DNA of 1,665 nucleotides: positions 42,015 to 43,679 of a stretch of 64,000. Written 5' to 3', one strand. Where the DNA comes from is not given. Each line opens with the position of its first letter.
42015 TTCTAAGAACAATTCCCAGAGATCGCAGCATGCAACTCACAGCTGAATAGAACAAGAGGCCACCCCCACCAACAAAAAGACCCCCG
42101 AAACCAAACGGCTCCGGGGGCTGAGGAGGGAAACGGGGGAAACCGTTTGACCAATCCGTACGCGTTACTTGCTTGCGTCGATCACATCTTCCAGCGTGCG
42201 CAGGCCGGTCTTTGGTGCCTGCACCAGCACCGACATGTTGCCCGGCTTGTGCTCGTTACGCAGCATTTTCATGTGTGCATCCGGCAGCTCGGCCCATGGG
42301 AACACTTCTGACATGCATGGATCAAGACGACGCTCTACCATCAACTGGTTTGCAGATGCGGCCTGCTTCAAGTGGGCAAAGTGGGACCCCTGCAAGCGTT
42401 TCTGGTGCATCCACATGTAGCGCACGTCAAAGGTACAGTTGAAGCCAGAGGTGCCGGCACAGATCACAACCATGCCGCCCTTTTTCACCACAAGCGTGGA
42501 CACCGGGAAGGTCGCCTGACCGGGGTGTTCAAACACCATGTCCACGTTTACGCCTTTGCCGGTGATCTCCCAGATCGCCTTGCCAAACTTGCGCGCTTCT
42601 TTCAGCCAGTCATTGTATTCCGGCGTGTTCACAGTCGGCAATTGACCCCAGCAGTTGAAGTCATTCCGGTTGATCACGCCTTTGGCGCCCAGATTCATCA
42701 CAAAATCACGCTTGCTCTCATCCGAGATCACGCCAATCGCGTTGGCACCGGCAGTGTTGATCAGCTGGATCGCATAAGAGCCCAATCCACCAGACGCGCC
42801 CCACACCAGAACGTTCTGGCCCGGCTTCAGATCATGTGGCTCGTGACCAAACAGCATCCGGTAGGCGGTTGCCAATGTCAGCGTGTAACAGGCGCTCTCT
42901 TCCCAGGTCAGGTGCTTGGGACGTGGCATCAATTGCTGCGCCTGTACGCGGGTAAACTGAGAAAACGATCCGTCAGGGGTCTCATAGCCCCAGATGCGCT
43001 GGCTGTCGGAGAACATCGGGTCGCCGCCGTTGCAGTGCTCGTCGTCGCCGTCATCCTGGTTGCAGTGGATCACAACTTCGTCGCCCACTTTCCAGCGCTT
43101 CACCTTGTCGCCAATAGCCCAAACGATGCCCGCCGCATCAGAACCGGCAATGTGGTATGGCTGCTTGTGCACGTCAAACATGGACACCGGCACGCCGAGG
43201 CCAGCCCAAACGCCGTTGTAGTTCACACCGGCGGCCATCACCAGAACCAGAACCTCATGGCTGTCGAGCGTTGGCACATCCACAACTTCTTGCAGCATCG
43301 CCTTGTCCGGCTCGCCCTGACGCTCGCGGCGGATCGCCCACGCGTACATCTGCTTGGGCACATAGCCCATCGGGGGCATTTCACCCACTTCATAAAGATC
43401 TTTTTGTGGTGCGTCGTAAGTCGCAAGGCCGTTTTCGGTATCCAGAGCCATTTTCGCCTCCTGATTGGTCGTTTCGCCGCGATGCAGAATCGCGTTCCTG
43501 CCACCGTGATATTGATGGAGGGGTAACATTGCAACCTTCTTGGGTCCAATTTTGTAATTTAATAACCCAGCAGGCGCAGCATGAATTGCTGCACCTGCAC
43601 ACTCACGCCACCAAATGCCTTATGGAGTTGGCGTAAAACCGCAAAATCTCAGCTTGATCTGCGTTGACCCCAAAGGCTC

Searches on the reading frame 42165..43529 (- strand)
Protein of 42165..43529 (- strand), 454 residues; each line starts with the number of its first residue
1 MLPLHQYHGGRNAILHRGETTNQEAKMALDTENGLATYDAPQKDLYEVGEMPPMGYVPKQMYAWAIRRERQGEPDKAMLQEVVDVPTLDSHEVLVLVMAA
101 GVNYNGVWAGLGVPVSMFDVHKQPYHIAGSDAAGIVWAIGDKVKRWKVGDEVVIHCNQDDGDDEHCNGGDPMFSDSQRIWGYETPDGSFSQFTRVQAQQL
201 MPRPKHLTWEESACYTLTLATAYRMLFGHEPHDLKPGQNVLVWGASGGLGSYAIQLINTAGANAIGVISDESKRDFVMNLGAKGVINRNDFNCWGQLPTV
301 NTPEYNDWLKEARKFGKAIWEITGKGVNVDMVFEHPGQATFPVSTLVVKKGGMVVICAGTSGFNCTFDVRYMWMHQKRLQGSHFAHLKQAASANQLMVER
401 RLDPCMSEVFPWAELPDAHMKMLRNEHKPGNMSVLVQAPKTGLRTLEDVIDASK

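Call 9: search_protein_families(library=pfam, proteins=[window:42165-43529:-])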
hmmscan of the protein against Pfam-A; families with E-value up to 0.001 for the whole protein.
window:42165-43529:- (454 aa): 3 families
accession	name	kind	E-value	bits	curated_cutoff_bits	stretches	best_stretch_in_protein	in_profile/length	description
PF00107.32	ADH_zinc_N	-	8.6e-17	61.7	31.8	1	248-390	1-120/129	Zinc-binding dehydrogenase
PF08240.17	ADH_N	-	1.3e-16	61.1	23.5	1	90-204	2-103/104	Alcohol dehydrogenase GroES-like domain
PF13602.12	ADH_zinc_N_2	-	2.4e-06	29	27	1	326-427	21-128/134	Zinc-binding dehydrogenase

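Call 13: find_encoding_contigs(protein=window:42165-43454:-, flank=6000, max_places=10)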
Protein window:42165-43454:- (429 aa): no gene with exactly this product is on record in the collection.

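Call 15: find_related_loci(query=window:42165-43454:-, collection=genome_contigs, flank=5000)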
Query window:42165-43454:- (429 aa) in genome_contigs; peptide patterns used: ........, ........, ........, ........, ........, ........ (x = any residue, [..] = any of these).
600 stretches matched a pattern (row limit reached: there are more); 598 encode a relative of the query (tblastn E <= 1e-3); the best 80 are kept; 80 distinct loci.
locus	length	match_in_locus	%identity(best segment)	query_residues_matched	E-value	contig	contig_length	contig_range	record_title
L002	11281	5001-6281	88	1-427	0e+0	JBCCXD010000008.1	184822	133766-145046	MAG: Pseudomonadota bacterium isolate P01_F01_bin.117 k141_1356049_length_184822_cov_77.9063, whole genome shotgun seque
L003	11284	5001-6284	89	2-429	0e+0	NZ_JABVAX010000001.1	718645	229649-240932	Jannaschia marina strain SHC163 NODE_1_length_718645_cov_53.028773_cov_53.028773, whole genome shotgun sequence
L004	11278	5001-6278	90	2-429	0e+0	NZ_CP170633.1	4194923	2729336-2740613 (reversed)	Pseudosulfitobacter sp. SM2401 chromosome, complete genome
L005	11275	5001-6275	90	2-426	0e+0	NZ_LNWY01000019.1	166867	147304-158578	Tritonibacter mobilis strain NBRC101030 contig_19, whole genome shotgun sequence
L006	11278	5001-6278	88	2-427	0e+0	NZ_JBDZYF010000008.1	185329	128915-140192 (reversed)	Ruegeria sp. SCP10 contig00008, whole genome shotgun sequence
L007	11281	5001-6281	89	1-429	0e+0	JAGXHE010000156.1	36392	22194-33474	MAG: Sulfitobacter sp. isolate LH_M55 k141_1008259, whole genome shotgun sequence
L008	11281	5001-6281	88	2-428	0e+0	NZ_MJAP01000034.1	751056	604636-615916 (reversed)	Natronohydrobacter thiooxidans strain AH01 AH01_contig_34, whole genome shotgun sequence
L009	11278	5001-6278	88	2-427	0e+0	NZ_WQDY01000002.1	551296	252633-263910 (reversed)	Ruegeria lacuscaerulensis strain HKCCA6521 NODE_2, whole genome shotgun sequence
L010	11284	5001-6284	86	2-429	0e+0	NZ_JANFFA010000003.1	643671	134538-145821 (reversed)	Rhodalgimonas zhirmunskyi strain 10Alg 79 NODE_3_length_643671_cov_20.606079, whole genome shotgun sequence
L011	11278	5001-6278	88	2-427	0e+0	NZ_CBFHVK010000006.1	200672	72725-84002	MAG: Planktotalea sp. isolate AGTU_88_bin_23_strict AGTU_88_bin_23_strict_c6, whole genome shotgun sequence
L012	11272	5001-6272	89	2-427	0e+0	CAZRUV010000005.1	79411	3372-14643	MAG TPA_asm: uncultured Rhodobacterales bacterium isolate SRP135972_co2_247 genome assembly, contig: NODE_66_length_7941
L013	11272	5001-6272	89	2-427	0e+0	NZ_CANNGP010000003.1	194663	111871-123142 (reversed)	Uncultured Tateyamaria sp. isolate 4-94.fasta NODE_3, whole genome shotgun sequence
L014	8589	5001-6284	88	2-429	0e+0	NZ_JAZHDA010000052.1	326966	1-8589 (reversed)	Pseudotabrizicola sp. L79 k141_45, whole genome shotgun sequence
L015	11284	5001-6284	88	2-429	0e+0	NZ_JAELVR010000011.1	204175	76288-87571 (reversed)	Sedimentitalea arenosa strain CAU 1593 contig11, whole genome shotgun sequence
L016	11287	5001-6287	88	1-427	0e+0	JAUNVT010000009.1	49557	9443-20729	MAG: Rhodobacterales bacterium isolate S7A_St_50 NODE_277_length_49557_cov_26.413680, whole genome shotgun sequence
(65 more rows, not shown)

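Call 33: find_homologous_proteins(query=window:42165-43454:-, max_evalue=1e-100)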
Query window:42165-43454:- (429 aa): 7833 proteins with E <= 1e-100 among 8000 candidates; the best 120 are listed.
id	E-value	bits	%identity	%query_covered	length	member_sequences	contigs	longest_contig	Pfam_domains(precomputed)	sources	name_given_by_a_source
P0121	1.5e-283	958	93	100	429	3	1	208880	PF00107.33,PF13602.13,PF08240.18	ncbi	-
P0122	3.4e-273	924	90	99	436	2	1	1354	PF00107.33,PF13602.13,PF08240.18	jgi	jgi:crotonyl-CoA carboxylase/reductase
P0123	1.6e-272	922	89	100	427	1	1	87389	PF00107.33,PF13602.13,PF08240.18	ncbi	-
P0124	3.1e-271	917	89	100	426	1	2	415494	PF00107.33,PF08240.18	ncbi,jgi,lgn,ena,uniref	ncbi:crotonyl-CoA carboxylase/reductase [Sulfitobacter sp.]|jgi:crotonyl-CoA carboxylase/reductase|u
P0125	3.4e-271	917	89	99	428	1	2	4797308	PF00107.33,PF08240.18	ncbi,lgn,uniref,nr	ncbi:crotonyl-CoA carboxylase/reductase [Thalassococcus sp. S3]|uniref:crotonyl-CoA carboxylase/redu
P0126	5.7e-271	917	89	100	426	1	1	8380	PF00107.33,PF08240.18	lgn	-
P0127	2.0e-270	915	89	100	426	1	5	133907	PF00107.33,PF08240.18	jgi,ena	jgi:crotonyl-CoA carboxylase/reductase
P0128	3.7e-270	914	88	99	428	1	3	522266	PF00107.33,PF13602.13,PF08240.18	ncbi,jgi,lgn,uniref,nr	ncbi:crotonyl-CoA carboxylase/reductase [Falsiruegeria mediterranea]|jgi:crotonyl-CoA carboxylase/re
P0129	9.6e-270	912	88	100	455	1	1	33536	PF00107.33,PF13602.13,PF08240.18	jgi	-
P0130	2.2e-269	911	88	100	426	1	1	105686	PF00107.33,PF08240.18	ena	-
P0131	5.6e-269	910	89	99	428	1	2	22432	PF00107.33,PF08240.18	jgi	jgi:crotonyl-CoA carboxylase/reductase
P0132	5.6e-269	910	88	100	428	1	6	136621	PF00107.33,PF13602.13,PF08240.18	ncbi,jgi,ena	jgi:crotonyl-CoA carboxylase/reductase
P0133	7.4e-269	910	88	100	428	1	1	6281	PF00107.33,PF13602.13,PF08240.18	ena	-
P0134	8.8e-269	909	88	100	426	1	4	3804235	PF00107.33,PF08240.18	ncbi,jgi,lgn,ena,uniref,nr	ncbi:crotonyl-CoA carboxylase/reductase [Sulfitobacter sp. S223]|uniref:crotonyl-CoA carboxylase/red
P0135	2.4e-268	908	89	100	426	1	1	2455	PF00107.33,PF13602.13,PF08240.18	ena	-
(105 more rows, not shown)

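Call 34: find_encoding_contigs(protein=P0121, flank=6000, max_places=10)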
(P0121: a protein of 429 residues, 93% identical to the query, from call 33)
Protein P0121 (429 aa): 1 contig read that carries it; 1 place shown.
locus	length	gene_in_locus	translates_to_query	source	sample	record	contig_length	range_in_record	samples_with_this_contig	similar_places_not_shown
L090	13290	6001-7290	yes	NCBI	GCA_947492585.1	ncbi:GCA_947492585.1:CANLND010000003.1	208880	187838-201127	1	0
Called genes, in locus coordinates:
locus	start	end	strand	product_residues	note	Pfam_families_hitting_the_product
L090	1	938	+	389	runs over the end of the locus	PF00278:Orn_DAP_Arg_deC, PF02784:Orn_Arg_deC_N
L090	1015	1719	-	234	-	PF01048:PNP_UDP_1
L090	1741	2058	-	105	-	PF00816:Histone_HNS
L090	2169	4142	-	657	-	PF01642:MM_CoA_mutase, PF02310:B12-binding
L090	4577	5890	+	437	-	PF01553:Acyltransferase, PF19277:GPAT_C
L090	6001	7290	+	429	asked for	PF08240:ADH_N, PF00107:ADH_zinc_N, PF13602:ADH_zinc_N_2 (weak)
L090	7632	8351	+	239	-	PF03472:Autoind_bind, PF00196:GerE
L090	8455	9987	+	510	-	PF01443:Viral_helicase1 (faint), PF13245:AAA_19, PF13604:AAA_30, PF13538:UvrD_C_2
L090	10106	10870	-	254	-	PF09608:Alph_Pro_TM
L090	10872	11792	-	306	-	PF01925:TauE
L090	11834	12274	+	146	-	-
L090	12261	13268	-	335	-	PF02653:BPD_transp_2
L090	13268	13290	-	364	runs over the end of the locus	PF02653:BPD_transp_2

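Call 35: find_encoding_contigs(protein=P0123, flank=6000, max_places=10)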
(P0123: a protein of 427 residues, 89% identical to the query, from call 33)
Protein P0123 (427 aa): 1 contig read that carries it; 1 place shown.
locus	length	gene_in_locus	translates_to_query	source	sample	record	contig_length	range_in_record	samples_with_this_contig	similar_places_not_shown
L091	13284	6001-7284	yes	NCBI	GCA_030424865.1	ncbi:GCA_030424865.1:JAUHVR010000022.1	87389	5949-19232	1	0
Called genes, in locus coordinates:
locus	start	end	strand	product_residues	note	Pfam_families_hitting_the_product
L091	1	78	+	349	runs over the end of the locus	PF02775:TPP_enzyme_C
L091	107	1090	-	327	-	PF00248:Aldo_ket_red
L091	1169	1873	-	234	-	PF01048:PNP_UDP_1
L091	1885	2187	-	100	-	PF00816:Histone_HNS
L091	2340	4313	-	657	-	PF01642:MM_CoA_mutase, PF02310:B12-binding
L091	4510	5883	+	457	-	PF01553:Acyltransferase, PF19277:GPAT_C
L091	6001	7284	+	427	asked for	PF08240:ADH_N, PF00107:ADH_zinc_N, PF13602:ADH_zinc_N_2 (weak)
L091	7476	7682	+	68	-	-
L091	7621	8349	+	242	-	PF03472:Autoind_bind, PF00196:GerE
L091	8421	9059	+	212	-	PF00765:Autoind_synth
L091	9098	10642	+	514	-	PF01443:Viral_helicase1 (faint), PF13245:AAA_19, PF13604:AAA_30, PF13538:UvrD_C_2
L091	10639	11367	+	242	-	PF00106:adh_short, PF01370:Epimerase (weak), PF08659:KR, PF13460:NAD_binding_10 (weak), PF13561:adh_short_C2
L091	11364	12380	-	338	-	PF16884:ADH_N_2, PF00107:ADH_zinc_N, PF13602:ADH_zinc_N_2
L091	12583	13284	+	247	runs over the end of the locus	PF00149:Metallophos, PF12850:Metallophos_2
